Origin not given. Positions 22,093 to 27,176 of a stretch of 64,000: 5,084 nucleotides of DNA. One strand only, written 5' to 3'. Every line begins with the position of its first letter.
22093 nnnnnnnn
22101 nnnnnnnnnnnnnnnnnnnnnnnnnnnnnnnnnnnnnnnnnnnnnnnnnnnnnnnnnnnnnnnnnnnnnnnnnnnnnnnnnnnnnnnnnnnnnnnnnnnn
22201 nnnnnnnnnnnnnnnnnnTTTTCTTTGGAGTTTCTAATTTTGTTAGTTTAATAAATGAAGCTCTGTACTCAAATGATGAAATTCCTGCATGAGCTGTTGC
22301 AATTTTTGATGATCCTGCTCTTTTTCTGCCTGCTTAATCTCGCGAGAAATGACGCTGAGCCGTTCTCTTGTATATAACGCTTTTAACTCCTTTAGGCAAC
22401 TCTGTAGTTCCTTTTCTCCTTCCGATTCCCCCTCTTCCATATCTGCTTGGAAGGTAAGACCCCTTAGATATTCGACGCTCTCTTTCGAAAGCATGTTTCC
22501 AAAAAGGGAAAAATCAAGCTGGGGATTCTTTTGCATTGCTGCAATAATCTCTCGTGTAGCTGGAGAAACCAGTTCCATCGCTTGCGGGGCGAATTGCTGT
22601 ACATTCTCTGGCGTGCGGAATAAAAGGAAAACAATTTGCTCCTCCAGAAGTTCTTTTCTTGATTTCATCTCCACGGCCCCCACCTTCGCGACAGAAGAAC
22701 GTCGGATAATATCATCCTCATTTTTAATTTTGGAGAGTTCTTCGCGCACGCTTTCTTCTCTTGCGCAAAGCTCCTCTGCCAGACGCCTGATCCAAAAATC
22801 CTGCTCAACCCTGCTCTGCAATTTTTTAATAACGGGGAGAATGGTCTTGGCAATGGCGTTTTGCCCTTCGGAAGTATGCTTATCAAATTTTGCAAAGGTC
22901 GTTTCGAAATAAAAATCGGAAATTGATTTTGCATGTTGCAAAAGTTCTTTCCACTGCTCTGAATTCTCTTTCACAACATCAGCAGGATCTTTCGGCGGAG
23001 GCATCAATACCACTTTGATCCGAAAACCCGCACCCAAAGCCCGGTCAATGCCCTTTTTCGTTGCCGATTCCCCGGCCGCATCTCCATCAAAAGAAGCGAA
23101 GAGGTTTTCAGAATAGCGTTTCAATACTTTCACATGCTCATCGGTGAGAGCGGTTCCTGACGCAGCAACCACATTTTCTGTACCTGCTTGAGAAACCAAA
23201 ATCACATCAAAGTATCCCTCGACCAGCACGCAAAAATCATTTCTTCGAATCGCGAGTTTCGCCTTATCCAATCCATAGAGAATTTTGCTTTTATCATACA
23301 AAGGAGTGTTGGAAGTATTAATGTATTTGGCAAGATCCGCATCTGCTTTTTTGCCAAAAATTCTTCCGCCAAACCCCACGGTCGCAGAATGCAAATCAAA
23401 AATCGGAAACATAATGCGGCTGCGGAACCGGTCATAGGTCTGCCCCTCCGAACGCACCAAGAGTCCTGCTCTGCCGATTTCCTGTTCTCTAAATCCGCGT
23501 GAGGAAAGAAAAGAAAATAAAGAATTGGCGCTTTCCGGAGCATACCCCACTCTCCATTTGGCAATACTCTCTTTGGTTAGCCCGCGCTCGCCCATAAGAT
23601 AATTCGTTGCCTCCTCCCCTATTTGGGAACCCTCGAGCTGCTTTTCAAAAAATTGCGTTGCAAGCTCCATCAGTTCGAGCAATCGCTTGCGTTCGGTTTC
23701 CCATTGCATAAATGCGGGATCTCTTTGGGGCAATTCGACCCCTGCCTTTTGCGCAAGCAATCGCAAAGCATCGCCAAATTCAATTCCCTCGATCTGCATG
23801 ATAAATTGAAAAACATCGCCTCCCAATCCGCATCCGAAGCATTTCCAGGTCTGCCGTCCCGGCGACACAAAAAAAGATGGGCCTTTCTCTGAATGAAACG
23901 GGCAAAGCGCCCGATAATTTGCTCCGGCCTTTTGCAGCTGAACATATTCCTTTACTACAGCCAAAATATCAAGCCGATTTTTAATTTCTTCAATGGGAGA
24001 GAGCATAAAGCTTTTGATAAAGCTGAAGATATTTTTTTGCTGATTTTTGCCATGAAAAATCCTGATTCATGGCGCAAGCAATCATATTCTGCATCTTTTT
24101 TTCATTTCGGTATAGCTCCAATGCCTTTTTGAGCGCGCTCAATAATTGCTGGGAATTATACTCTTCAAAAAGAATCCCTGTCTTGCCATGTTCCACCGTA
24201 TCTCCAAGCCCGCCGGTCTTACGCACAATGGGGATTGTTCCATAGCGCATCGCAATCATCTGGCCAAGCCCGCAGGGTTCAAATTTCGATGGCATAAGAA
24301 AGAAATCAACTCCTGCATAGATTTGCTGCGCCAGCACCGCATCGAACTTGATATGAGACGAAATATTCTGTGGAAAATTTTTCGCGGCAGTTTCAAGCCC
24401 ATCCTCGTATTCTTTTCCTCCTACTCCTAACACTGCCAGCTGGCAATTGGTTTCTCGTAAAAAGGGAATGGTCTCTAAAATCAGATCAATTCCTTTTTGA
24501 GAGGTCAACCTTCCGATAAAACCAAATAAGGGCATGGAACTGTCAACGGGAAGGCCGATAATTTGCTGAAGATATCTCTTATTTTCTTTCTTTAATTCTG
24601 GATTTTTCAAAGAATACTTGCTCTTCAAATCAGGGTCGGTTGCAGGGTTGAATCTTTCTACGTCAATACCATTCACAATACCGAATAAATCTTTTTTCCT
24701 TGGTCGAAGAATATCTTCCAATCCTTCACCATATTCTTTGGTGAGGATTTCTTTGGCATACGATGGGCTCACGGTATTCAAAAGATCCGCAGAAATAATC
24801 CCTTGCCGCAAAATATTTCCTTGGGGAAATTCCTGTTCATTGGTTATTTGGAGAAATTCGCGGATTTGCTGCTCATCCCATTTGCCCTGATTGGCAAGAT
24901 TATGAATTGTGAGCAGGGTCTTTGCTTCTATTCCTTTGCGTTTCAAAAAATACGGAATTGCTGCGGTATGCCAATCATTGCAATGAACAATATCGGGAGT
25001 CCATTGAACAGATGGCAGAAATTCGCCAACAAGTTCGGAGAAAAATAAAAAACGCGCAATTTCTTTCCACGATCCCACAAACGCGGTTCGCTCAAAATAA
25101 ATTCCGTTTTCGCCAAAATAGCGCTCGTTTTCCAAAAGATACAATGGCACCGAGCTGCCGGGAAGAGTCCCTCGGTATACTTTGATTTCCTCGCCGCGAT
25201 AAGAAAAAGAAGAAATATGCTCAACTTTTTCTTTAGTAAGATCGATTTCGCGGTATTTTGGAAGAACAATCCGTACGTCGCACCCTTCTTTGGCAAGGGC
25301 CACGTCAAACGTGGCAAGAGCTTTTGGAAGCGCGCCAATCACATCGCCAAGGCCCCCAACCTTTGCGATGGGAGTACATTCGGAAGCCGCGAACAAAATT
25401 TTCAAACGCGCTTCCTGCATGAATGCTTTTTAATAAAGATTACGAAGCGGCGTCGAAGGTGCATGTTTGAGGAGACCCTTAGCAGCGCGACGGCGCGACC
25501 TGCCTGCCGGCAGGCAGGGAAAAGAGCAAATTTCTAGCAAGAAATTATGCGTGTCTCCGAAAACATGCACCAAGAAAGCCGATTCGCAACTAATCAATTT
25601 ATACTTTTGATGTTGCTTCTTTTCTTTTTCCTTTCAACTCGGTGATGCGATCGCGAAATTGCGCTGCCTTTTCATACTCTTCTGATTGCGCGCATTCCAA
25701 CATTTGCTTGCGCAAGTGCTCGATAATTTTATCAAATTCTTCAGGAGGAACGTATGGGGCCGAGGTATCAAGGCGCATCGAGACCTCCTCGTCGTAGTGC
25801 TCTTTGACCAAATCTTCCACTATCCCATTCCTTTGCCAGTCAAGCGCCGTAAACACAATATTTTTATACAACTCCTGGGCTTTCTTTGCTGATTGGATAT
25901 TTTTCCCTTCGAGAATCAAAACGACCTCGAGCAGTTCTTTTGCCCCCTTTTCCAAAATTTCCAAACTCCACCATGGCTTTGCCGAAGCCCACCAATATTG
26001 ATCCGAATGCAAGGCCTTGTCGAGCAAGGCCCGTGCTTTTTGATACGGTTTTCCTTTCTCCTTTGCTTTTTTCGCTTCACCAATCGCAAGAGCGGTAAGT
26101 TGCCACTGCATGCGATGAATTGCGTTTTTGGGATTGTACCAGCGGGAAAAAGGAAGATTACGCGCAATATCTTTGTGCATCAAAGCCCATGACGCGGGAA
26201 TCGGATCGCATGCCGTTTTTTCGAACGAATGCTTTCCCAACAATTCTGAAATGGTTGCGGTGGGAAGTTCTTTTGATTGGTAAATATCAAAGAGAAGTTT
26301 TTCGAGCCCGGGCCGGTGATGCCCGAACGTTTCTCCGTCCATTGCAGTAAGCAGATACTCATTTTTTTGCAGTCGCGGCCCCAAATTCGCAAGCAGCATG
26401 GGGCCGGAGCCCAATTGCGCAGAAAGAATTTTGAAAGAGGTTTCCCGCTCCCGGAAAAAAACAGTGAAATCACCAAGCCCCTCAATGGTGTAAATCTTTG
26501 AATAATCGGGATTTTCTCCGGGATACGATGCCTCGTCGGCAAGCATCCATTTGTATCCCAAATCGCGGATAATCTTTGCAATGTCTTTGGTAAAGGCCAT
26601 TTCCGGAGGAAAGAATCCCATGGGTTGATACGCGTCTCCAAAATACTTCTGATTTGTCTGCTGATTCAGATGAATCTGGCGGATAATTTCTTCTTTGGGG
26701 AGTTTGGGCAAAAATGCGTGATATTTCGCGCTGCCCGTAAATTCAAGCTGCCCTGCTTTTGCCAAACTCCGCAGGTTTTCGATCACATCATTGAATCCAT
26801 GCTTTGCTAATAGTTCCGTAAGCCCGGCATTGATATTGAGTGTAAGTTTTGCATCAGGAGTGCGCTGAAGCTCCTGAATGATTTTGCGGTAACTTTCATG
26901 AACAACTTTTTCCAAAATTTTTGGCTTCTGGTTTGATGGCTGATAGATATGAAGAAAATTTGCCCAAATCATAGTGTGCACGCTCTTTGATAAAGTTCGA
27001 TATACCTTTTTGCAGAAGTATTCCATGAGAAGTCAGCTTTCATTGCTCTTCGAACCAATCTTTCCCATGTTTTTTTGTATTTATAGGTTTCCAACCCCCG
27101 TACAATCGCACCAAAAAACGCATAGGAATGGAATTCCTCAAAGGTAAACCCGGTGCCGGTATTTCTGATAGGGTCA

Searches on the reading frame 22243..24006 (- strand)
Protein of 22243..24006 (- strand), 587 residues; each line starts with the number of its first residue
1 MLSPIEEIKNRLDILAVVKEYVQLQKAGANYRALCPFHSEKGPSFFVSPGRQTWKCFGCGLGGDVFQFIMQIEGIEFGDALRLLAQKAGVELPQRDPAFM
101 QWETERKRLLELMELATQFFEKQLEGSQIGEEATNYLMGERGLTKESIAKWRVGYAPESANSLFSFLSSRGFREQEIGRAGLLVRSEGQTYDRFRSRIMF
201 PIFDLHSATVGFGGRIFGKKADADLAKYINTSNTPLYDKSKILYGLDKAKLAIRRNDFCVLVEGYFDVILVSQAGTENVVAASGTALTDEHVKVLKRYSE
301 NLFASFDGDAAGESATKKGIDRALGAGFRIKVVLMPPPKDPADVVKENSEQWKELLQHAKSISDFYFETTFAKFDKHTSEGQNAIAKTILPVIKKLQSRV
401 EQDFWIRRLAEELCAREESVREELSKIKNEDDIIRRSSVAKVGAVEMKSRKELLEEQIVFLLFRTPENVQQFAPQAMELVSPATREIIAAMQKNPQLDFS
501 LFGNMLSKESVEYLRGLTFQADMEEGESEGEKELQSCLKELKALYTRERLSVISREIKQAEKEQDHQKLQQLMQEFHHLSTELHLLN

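Call 68: search_protein_families(library=pfam, proteins=[window:22243-24006:-], max_evalue=0.0001)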
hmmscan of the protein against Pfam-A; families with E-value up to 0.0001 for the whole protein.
window:22243-24006:- (587 aa): 7 families
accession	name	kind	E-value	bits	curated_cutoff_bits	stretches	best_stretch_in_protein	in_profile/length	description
PF08275.17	DNAG_N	-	1.5e-36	125.7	26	1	119-250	1-128/128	DNA primase catalytic core, N-terminal domain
PF01807.25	Zn_ribbon_DnaG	-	4.7e-34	116.6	24.9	1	5-95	6-96/98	CHC2 zinc finger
PF13155.12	Toprim_2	-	6.3e-20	71.8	22.1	1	260-344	1-87/88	Toprim-like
PF13662.12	Toprim_4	-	6.3e-13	49.2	25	1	260-333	4-84/85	Toprim domain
PF01751.28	Toprim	-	6.2e-10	39.6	23.1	1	260-332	3-93/96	Toprim domain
PF10410.14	DnaB_bind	-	5.2e-09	36.7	20.6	1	363-413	1-51/56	DnaB-helicase binding domain of primase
PF13362.12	Toprim_3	-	3.1e-07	31.2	27.2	1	260-348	3-92/95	Toprim domain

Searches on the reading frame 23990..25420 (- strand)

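Call 68: search_protein_families(library=pfam, proteins=[window:23990-25420:-], max_evalue=0.0001)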
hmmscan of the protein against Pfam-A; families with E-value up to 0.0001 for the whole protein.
window:23990-25420:- (476 aa): 5 families
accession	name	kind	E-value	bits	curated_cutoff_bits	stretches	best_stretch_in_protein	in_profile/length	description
PF08323.17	Glyco_transf_5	-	1.4e-65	221.8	22.7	1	7-239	1-238/239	Starch synthase catalytic domain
PF00534.26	Glycos_transf_1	-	7.9e-21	74.8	26.4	1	295-444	14-166/172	Glycosyl transferases group 1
PF13692.12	Glyco_trans_1_4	-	2.1e-18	67.4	27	1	297-435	2-141/142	Glycosyl transferases group 1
PF13579.12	Glyco_trans_4_4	-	5.5e-06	27.2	29.7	1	41-181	13-111/158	Glycosyl transferase 4-like domain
PF13439.12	Glyco_transf_4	-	7.9e-05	23.2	28.5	0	104-224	38-147/170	Glycosyltransferase Family 4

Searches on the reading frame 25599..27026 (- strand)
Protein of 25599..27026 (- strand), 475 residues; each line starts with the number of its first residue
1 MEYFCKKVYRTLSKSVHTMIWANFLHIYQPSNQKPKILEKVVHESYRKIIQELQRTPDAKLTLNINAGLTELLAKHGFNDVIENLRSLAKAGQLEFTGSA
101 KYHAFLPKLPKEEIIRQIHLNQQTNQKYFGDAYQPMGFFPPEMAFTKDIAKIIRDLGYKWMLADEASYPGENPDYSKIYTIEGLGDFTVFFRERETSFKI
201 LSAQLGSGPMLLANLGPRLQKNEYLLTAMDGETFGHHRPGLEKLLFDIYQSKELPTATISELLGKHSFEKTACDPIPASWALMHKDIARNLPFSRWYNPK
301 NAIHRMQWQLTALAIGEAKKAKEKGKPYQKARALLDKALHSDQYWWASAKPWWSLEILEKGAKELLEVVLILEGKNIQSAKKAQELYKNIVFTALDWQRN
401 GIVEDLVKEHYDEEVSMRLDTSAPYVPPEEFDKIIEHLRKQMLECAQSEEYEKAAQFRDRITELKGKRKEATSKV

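Call 68: search_protein_families(library=pfam, proteins=[window:25599-27026:-], max_evalue=0.0001)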
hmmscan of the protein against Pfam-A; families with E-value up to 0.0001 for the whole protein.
window:25599-27026:- (475 aa): 3 families
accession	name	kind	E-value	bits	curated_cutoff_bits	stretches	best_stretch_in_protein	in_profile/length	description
PF03065.20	Glyco_hydro_57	-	8.4e-34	117.6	21.2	1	36-243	46-253/291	Glycosyl hydrolase family 57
PF02151.25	UVR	-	1.5e-10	40.9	21.5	1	432-465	1-34/36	UvrB/uvrC motif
PF01074.27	Glyco_hydro_38N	-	6.1e-05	23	25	0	39-169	22-149/270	Glycosyl hydrolases family 38 N-terminal domain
